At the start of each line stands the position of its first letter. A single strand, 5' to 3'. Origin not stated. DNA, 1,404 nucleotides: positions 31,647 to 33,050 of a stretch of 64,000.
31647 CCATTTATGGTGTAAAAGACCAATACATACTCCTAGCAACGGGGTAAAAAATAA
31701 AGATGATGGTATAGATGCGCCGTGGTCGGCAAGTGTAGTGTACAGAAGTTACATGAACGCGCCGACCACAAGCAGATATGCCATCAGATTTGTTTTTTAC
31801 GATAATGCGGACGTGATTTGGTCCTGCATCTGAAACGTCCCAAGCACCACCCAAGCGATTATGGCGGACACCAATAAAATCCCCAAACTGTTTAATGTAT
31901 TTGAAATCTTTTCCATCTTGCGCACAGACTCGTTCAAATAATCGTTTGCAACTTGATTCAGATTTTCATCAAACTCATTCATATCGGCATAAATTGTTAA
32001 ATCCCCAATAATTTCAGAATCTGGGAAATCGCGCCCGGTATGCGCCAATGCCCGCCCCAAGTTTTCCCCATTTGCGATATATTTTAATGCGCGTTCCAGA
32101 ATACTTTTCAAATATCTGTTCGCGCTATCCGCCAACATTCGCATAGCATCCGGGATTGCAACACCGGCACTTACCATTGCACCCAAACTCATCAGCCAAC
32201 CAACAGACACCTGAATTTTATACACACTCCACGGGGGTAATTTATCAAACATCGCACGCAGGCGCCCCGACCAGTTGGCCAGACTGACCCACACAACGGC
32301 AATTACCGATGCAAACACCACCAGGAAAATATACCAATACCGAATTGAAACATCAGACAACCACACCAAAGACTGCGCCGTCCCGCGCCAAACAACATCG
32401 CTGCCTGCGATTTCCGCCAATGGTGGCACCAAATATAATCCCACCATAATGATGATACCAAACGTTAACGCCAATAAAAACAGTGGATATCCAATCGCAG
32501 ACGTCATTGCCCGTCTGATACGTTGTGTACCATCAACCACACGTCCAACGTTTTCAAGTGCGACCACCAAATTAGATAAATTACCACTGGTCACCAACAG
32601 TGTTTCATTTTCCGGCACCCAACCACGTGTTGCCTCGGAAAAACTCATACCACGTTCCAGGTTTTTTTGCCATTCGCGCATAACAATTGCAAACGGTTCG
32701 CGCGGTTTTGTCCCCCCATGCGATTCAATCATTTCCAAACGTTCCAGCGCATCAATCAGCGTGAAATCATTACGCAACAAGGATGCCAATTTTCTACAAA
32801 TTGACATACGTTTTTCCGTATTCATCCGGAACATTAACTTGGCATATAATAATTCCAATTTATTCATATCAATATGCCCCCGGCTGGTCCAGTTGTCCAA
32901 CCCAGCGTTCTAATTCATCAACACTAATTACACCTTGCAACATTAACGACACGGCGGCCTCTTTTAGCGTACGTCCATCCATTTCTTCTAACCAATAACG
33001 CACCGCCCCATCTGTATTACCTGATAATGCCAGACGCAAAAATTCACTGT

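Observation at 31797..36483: Four-gene GspE/GspF-type ATPase-platform operon with no pilin, prepilin peptidase or secretin: a minimal, possibly divergent type IVb-pilus/T2SS-like machine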

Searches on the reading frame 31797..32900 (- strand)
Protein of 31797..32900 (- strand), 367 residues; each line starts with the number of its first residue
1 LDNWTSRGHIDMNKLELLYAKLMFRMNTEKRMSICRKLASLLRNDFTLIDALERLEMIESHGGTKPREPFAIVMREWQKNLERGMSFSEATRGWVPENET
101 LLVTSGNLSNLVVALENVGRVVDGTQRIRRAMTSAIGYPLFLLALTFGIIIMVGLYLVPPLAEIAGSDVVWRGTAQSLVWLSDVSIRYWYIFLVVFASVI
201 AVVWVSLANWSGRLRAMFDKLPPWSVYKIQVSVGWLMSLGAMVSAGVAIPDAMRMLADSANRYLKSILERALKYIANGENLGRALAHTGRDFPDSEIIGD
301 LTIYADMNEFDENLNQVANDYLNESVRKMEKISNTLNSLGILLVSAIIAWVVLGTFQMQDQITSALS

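Call 3: search_protein_families(library=pfam, proteins=[window:31797-32900:-], max_evalue=0.1)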
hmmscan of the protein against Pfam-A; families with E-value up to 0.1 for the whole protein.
window:31797-32900:- (367 aa): 3 families
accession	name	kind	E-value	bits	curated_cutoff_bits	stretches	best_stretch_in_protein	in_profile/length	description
PF00482.28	T2SSF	-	3e-26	92.3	25.2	2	235-354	1-121/125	Type II secretion system (T2SS), protein F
PF15420.11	Abhydrolase_9_N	-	0.0025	18.3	27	1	175-273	39-136/208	Alpha/beta-hydrolase family N-terminus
PF20990.2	DUF2207_C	-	0.003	17.8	33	0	262-358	68-160/247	Predicted membrane protein (DUF2207) C-terminal domain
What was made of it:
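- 31797..32867 (-): Platform protein (PilR2/BfpE/GspF class), 356 aa, with two T2SSF domains. PF00482, two stretches, E = 3e-26 (call 3).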

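Call 4: search_protein_families(library=ncbifam, proteins=[window:31797-32900:-], max_evalue=0.1)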
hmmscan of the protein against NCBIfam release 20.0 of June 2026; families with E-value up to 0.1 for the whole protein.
window:31797-32900:- (367 aa): 6 families
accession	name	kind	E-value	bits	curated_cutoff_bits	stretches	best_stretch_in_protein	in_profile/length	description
TIGR02120.1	GspF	equivalog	7.8e-21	74.8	424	1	24-354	58-389/401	type II secretion system inner membrane protein GspF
NF041012.2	T4P_ComGB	equivalog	3.4e-18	66.1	240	1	31-288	3-258/332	competence type IV pilus assembly protein ComGB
NF007861.0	PRK10573.1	equivalog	9.2e-18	64.5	401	1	26-354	56-386/401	protein transport protein HofC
NF052606.1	T4PiliAsmPilCMyx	equivalog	3.9e-16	58.9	700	1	47-354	91-406/419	type IV pilus assembly protein PilC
NF052607.1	T4PiliAsmPilCThrm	equivalog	4.5e-15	55.6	700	1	32-367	68-405/406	type IV pilus assembly protein PilC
NF047826.1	T3SSXpsF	equivalog_domain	2.7e-07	29.7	650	1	114-365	149-403/405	type II secretion system protein XpsF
